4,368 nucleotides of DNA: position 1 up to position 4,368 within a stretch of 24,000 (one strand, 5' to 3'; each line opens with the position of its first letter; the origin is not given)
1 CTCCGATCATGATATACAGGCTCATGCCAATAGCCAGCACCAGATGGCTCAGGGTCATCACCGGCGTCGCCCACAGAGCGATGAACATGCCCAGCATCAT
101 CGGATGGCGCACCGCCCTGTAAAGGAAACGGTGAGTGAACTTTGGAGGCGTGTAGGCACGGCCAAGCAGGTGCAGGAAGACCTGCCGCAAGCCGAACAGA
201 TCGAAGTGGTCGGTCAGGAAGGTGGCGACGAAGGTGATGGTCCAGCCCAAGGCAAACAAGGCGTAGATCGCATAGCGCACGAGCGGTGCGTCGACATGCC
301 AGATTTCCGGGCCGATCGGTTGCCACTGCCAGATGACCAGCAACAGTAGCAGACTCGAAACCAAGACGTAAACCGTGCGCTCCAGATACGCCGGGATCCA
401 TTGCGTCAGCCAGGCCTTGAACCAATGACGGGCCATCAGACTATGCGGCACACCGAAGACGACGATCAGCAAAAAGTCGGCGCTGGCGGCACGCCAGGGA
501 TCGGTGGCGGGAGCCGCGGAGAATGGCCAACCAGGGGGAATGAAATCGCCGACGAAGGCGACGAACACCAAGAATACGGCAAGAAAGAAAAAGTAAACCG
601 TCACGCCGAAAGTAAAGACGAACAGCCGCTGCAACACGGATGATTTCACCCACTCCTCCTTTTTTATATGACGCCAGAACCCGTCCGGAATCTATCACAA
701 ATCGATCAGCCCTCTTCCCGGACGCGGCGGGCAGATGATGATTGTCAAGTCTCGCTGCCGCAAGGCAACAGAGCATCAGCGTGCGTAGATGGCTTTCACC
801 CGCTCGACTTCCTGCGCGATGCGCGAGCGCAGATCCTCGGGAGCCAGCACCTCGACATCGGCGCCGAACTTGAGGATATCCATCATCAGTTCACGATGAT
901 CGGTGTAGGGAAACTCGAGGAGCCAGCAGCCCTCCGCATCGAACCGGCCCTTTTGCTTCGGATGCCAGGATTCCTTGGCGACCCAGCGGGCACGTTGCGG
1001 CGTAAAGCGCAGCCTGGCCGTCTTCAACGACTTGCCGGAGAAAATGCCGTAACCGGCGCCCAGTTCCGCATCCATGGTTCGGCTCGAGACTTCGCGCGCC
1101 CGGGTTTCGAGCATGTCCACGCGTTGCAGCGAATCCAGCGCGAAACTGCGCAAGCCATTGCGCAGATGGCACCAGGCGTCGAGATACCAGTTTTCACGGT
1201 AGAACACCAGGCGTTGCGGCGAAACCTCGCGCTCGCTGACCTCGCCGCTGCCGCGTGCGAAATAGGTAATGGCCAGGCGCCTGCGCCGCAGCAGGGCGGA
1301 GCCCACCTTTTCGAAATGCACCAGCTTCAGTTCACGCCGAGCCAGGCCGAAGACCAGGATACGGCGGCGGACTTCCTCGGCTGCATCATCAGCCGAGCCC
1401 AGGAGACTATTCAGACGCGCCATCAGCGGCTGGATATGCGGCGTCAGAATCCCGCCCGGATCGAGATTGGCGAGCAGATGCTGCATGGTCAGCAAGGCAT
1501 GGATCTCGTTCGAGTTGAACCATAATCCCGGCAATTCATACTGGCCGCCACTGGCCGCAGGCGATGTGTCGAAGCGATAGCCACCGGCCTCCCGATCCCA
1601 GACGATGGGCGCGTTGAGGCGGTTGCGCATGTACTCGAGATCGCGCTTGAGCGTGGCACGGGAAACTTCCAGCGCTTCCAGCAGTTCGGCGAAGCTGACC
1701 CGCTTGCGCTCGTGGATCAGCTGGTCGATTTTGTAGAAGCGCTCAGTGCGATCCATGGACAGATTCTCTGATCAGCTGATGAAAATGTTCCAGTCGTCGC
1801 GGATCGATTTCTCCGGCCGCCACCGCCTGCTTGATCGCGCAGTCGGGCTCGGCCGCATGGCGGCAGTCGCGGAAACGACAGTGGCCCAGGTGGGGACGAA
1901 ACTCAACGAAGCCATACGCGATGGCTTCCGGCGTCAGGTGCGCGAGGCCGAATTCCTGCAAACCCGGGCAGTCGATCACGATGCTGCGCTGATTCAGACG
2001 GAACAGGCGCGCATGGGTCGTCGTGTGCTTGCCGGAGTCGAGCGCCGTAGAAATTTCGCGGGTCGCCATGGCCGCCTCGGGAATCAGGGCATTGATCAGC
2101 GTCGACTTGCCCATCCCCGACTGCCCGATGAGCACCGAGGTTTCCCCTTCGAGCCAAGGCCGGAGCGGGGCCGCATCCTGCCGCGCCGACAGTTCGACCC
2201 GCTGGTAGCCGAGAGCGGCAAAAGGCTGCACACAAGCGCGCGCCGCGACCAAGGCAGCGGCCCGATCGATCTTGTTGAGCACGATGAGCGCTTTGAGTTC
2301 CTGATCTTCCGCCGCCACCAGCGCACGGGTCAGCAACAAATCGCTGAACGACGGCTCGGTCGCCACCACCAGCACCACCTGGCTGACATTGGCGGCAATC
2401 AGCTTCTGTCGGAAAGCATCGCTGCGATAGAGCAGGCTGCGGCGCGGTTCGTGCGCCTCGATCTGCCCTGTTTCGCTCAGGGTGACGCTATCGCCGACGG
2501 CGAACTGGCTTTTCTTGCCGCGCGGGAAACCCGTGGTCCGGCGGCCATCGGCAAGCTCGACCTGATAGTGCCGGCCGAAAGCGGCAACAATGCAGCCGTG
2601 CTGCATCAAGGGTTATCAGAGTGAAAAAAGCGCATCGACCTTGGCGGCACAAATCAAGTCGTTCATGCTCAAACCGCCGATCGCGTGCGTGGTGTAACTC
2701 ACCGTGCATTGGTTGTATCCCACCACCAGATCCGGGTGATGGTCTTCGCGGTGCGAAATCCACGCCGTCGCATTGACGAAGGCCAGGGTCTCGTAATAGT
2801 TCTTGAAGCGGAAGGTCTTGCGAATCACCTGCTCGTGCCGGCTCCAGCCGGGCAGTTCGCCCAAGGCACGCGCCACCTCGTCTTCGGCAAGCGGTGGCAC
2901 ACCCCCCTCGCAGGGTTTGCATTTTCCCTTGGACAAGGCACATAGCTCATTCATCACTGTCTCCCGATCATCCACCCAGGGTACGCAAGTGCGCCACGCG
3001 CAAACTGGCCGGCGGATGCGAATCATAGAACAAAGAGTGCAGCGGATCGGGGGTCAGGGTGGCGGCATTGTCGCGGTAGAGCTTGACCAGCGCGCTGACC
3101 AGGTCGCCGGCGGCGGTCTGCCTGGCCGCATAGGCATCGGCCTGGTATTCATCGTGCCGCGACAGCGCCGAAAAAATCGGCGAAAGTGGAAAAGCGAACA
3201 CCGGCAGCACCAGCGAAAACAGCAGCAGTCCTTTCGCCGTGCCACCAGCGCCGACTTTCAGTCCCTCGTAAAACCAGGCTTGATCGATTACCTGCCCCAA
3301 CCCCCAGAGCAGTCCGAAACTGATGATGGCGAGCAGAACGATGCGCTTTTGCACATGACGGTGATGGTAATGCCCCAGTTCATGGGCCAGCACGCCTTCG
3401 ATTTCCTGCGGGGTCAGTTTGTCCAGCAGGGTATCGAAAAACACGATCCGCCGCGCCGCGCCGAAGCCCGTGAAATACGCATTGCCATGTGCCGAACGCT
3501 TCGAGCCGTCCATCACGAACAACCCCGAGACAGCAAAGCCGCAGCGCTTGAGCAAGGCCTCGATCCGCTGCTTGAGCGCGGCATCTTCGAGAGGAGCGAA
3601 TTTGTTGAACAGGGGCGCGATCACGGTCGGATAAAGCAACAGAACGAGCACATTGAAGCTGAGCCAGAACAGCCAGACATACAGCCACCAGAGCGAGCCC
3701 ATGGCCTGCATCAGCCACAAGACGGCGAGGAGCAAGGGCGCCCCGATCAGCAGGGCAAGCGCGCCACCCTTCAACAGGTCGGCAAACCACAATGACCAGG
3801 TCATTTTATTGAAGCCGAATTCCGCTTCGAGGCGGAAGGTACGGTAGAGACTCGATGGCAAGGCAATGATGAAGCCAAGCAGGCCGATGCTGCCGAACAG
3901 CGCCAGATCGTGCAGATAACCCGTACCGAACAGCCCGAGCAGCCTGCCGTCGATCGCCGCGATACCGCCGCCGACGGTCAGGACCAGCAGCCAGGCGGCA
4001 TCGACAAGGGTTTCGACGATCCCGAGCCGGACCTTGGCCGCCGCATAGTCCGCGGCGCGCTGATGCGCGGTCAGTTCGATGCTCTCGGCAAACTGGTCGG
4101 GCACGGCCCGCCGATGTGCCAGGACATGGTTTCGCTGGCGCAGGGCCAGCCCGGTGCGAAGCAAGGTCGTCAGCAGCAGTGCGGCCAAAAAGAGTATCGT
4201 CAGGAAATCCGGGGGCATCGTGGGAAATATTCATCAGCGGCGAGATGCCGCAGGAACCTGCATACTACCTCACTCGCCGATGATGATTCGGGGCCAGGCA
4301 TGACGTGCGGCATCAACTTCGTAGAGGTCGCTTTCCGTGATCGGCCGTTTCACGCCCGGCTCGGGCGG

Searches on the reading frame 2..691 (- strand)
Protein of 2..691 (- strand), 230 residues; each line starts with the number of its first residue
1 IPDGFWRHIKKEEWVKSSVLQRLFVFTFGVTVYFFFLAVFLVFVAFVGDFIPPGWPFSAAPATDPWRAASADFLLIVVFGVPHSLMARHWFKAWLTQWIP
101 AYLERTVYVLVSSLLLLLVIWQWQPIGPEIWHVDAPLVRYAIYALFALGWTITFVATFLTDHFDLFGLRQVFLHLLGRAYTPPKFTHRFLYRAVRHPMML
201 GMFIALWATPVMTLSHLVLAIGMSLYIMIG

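Call 55: search_protein_families(library=pfam, proteins=[window:2-691:-], max_evalue=0.01)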
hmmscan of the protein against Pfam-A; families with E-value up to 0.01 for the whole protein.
window:2-691:- (230 aa): 2 families
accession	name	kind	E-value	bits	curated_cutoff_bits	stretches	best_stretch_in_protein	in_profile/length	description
PF07298.16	NnrU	-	9.8e-05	22.5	24.7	1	74-226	4-134/188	NnrU protein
PF04191.18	PEMT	-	0.00027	21.8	25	1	144-228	8-85/105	Phospholipid methyltransferase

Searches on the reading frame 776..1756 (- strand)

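Call 9: search_protein_families(library=pfam, proteins=[window:776-1756:-], max_evalue=0.01)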
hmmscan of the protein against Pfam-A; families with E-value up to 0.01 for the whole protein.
window:776-1756:- (326 aa): 4 families
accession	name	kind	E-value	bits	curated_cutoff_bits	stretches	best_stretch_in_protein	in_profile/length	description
PF13280.12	WYL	-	2.2e-21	76.1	21.8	1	147-214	2-69/70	WYL domain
PF25583.1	WCX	-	2e-16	60.5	23.9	1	246-319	4-74/76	WCX domain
PF08279.18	HTH_11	-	6.2e-07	29.6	25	1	8-61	4-55/55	HTH domain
PF08220.18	HTH_DeoR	-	5.5e-05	23.3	21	1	9-64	4-55/57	DeoR-like helix-turn-helix domain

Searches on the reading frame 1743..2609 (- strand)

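Call 9: search_protein_families(library=pfam, proteins=[window:1743-2609:-], max_evalue=0.01)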
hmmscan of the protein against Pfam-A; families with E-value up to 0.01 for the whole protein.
window:1743-2609:- (288 aa): 9 families
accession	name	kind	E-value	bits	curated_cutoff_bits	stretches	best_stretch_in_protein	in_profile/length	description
PF03193.22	RsgA_GTPase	-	1e-51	175.6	30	1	54-222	2-173/174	RsgA GTPase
PF01926.29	MMR_HSR1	-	1.1e-07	32.4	21.9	1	159-219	3-58/113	50S ribosome-binding GTPase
PF00005.33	ABC_tran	-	0.00012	23.1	25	1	154-186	10-42/137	ABC transporter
PF00009.33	GTP_EFTU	-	0.00026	21.1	26.5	0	159-216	7-78/188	Elongation factor Tu GTP binding domain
PF13555.12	AAA_29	-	0.0008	19.5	27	1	155-176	23-43/61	P-loop containing region of AAA domain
PF02421.24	FeoB_N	-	0.001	19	27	0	158-217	3-57/156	Ferrous iron transport protein B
PF04548.22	AIG1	-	0.0011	18.7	27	1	159-220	4-62/212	AIG1 family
PF00735.24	Septin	-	0.0012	18.6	26.2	1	159-197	8-46/280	Septin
PF13401.12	AAA_22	-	0.0075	17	27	0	159-216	9-43/130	AAA domain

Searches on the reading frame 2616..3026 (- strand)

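Call 55: search_protein_families(library=pfam, proteins=[window:2616-3026:-], max_evalue=0.01)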
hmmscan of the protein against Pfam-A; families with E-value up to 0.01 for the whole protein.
window:2616-3026:- (136 aa): 1 family
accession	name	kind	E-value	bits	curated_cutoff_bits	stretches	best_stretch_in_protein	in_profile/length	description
PF01329.24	Pterin_4a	-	5.1e-30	103.9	26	1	45-133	2-91/91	Pterin 4 alpha carbinolamine dehydratase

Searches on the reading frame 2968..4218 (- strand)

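Call 9: search_protein_families(library=pfam, proteins=[window:2968-4218:-], max_evalue=0.01)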
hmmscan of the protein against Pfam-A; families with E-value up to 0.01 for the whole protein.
window:2968-4218:- (416 aa): 2 families
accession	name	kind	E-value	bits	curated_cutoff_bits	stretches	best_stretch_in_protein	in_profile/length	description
PF16491.10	Peptidase_M48_N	-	1.7e-57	194.6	27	1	28-206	1-179/179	CAAX prenyl protease N-terminal, five membrane helices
PF01435.24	Peptidase_M48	-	8.8e-35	120.7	20.3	1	209-413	1-184/186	Peptidase family M48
